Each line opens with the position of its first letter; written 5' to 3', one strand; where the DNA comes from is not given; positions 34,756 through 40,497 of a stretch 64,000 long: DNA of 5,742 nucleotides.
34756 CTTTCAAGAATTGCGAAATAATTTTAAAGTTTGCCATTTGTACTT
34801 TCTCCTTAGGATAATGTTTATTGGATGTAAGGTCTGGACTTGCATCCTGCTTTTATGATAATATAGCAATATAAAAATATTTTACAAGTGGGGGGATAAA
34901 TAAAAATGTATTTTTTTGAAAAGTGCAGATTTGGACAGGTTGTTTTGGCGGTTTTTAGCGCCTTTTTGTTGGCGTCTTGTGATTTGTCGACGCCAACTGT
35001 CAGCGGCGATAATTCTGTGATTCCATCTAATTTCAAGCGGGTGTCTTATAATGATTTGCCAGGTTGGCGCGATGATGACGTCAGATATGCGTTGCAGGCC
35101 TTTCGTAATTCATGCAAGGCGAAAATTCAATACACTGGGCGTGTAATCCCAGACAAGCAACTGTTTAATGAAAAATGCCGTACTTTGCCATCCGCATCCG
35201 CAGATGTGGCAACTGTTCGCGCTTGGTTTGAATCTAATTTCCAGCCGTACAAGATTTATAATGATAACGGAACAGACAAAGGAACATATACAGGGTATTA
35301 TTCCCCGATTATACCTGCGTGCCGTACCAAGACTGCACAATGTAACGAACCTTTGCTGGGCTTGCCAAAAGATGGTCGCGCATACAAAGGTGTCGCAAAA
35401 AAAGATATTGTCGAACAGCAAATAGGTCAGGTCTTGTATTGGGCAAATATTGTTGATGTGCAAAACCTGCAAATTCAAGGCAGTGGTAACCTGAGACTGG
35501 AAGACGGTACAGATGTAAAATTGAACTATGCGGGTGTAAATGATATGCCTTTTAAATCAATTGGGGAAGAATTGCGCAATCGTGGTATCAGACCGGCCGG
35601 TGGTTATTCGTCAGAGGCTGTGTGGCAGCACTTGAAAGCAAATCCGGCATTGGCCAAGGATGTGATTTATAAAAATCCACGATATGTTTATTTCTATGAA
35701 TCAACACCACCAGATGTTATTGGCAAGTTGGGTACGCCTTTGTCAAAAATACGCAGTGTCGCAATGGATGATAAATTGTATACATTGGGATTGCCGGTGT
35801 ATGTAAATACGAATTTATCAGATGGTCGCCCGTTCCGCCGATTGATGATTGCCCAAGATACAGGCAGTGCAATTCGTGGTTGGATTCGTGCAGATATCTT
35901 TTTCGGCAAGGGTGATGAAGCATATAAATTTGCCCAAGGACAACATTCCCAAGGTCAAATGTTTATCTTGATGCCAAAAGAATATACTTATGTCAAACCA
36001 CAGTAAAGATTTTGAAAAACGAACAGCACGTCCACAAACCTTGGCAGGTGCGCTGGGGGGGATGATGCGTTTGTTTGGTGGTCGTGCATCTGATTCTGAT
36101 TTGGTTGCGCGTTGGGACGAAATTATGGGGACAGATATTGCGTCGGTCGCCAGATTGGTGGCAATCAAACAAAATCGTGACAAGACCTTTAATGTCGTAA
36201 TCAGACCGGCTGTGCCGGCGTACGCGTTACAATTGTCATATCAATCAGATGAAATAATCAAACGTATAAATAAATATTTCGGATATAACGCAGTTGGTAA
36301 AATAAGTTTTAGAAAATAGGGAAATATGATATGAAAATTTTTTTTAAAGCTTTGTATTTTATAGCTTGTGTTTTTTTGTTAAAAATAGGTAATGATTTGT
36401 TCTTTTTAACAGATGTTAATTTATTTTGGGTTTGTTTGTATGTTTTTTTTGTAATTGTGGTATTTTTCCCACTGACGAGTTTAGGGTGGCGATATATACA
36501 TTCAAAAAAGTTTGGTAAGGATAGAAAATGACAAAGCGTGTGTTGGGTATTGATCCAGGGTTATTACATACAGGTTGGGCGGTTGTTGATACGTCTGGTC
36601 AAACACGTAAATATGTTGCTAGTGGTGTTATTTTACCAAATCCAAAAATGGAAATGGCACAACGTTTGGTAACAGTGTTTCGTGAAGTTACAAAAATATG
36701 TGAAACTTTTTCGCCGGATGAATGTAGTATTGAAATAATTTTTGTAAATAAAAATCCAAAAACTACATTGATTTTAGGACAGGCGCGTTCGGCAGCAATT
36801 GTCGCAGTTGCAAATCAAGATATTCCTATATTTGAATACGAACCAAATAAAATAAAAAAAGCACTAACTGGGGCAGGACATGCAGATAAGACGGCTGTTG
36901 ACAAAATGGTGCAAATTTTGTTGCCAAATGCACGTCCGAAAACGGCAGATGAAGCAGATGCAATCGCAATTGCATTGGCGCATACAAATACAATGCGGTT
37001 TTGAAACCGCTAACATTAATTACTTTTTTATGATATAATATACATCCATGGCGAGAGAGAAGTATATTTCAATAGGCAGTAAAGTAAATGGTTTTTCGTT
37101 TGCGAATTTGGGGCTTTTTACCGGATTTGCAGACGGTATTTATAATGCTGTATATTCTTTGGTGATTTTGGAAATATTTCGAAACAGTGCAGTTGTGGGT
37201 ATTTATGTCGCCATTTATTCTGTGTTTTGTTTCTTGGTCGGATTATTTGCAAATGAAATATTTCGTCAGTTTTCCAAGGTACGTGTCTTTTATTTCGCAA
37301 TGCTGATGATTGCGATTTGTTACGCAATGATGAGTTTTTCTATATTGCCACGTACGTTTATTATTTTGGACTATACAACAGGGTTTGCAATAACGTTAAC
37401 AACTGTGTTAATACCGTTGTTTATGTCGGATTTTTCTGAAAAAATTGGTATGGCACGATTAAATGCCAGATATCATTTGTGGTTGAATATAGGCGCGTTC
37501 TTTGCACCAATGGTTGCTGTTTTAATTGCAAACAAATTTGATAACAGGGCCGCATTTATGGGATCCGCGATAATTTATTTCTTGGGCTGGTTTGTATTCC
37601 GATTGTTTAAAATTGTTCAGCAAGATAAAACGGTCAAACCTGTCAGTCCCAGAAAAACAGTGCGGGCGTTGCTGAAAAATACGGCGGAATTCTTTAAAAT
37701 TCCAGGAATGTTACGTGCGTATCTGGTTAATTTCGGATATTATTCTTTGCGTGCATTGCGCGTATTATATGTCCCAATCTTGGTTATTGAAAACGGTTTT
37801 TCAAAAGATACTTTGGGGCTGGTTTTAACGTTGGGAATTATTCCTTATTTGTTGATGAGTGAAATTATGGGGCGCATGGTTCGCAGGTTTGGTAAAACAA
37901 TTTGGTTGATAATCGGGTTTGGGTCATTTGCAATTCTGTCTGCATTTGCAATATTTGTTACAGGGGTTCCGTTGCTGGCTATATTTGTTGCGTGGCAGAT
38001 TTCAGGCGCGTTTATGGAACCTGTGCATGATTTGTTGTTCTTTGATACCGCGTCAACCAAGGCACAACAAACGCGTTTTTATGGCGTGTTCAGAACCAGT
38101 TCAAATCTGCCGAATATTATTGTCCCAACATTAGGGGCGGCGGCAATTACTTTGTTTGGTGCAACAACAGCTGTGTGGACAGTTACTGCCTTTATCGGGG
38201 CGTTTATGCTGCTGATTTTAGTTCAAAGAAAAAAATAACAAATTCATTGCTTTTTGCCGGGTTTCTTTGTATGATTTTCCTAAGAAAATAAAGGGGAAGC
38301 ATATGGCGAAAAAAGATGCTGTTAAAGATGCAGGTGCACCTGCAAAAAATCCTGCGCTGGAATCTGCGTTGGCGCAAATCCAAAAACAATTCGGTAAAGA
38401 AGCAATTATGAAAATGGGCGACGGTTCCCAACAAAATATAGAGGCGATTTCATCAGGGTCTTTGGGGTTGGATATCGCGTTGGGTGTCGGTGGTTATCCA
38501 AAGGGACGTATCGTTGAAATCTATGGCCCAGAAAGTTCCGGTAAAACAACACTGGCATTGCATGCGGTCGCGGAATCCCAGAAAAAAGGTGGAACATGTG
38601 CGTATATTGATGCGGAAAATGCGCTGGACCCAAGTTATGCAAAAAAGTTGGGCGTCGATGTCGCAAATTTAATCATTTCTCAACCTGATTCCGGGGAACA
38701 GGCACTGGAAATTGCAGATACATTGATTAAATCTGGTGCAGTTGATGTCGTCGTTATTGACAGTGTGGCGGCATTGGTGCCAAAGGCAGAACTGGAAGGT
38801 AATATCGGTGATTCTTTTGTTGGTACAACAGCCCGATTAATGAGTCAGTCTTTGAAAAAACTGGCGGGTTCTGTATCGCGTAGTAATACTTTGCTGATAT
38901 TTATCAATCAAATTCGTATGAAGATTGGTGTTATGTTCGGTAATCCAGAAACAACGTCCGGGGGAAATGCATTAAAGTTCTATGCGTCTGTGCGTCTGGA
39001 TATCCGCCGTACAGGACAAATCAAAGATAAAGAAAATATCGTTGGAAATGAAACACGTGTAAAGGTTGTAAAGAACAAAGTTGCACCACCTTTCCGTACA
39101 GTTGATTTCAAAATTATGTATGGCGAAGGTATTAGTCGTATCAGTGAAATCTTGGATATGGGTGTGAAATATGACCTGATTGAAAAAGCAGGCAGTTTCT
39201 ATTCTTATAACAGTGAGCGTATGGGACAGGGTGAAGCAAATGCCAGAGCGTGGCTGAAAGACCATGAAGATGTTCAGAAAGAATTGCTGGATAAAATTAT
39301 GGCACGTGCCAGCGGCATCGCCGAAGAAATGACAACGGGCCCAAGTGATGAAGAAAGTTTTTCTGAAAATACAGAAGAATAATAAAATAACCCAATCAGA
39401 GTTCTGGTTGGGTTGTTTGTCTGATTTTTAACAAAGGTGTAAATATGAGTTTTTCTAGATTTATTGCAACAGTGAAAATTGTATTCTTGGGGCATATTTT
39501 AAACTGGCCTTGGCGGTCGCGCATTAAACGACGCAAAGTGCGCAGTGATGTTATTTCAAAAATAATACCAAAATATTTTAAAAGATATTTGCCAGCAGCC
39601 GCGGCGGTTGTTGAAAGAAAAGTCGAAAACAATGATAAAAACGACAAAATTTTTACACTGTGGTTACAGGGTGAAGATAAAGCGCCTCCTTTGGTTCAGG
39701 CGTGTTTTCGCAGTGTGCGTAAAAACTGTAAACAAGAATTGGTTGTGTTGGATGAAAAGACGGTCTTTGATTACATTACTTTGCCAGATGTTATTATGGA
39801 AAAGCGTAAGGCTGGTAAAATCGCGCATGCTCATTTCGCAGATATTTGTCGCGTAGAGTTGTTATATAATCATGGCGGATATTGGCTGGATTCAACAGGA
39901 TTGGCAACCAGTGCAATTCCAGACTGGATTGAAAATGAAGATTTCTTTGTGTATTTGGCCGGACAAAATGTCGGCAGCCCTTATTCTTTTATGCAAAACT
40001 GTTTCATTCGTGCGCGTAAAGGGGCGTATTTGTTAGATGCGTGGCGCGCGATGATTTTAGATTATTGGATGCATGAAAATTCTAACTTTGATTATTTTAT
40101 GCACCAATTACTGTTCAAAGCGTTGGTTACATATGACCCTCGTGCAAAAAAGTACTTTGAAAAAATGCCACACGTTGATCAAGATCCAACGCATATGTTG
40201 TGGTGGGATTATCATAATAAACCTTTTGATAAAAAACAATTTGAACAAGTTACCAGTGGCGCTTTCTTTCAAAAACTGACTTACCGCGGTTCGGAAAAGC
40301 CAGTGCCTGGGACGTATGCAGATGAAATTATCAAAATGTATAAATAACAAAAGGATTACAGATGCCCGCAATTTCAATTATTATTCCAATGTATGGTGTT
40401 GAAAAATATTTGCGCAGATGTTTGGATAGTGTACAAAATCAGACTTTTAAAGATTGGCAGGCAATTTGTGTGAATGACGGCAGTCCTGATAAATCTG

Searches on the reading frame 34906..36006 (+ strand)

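Call 44: search_protein_families(library=pfam, proteins=[window:34906-36006:+], max_evalue=0.001)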
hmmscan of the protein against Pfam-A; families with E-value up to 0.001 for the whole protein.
window:34906-36006:+ (366 aa): 2 families
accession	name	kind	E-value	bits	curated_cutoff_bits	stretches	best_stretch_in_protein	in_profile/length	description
PF03562.22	MltA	-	4.9e-30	105.1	24.3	1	128-263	2-162/163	MltA specific insert domain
PF06725.17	3D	-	4.4e-19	68.9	23.8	1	283-355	1-71/72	3D domain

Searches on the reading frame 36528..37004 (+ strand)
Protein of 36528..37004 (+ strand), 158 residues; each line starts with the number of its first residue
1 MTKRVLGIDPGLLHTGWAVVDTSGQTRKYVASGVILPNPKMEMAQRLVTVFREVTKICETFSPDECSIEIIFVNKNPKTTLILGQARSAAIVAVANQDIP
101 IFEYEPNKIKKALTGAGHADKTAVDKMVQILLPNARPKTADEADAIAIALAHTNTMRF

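Call 44: search_protein_families(library=pfam, proteins=[window:36528-37004:+], max_evalue=0.001)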
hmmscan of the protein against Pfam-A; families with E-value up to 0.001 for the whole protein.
window:36528-37004:+ (158 aa): 1 family
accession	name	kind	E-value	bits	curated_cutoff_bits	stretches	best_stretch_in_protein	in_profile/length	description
PF02075.23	RuvC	-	1.8e-43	148.4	22.2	1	5-152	1-148/148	Crossover junction endodeoxyribonuclease RuvC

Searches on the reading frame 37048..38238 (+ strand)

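Call 44: search_protein_families(library=pfam, proteins=[window:37048-38238:+], max_evalue=0.001)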
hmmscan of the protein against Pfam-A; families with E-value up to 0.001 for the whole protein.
window:37048-38238:+ (396 aa): 2 families
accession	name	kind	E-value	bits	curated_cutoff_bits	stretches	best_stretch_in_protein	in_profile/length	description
PF07690.21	MFS_1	-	1.7e-25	90.2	33.4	2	22-237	5-224/347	Major Facilitator Superfamily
PF00083.30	Sugar_tr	-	0.00018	21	22.3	1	9-172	7-176/452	Sugar (and other) transporter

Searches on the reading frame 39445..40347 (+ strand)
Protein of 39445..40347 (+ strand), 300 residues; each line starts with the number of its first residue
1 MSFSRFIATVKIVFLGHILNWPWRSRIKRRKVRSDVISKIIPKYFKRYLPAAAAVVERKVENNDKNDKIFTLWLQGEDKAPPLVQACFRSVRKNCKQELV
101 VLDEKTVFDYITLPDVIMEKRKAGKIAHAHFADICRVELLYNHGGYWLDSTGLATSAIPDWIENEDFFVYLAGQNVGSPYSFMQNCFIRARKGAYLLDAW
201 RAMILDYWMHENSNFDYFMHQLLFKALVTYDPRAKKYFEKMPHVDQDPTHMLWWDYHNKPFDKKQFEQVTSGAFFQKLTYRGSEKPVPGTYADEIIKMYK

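Call 44: search_protein_families(library=pfam, proteins=[window:39445-40347:+], max_evalue=0.001)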
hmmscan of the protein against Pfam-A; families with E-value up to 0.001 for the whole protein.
window:39445-40347:+ (300 aa): 2 families
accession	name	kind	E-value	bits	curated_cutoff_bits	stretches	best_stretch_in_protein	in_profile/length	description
PF05704.18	Caps_synth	-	2.1e-65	221.3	24.5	1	25-284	9-266/278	Capsular polysaccharide synthesis protein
PF04488.21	Gly_transf_sug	-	0.00033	21.7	23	0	84-167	4-92/93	Glycosyltransferase sugar-binding region containing DXD motif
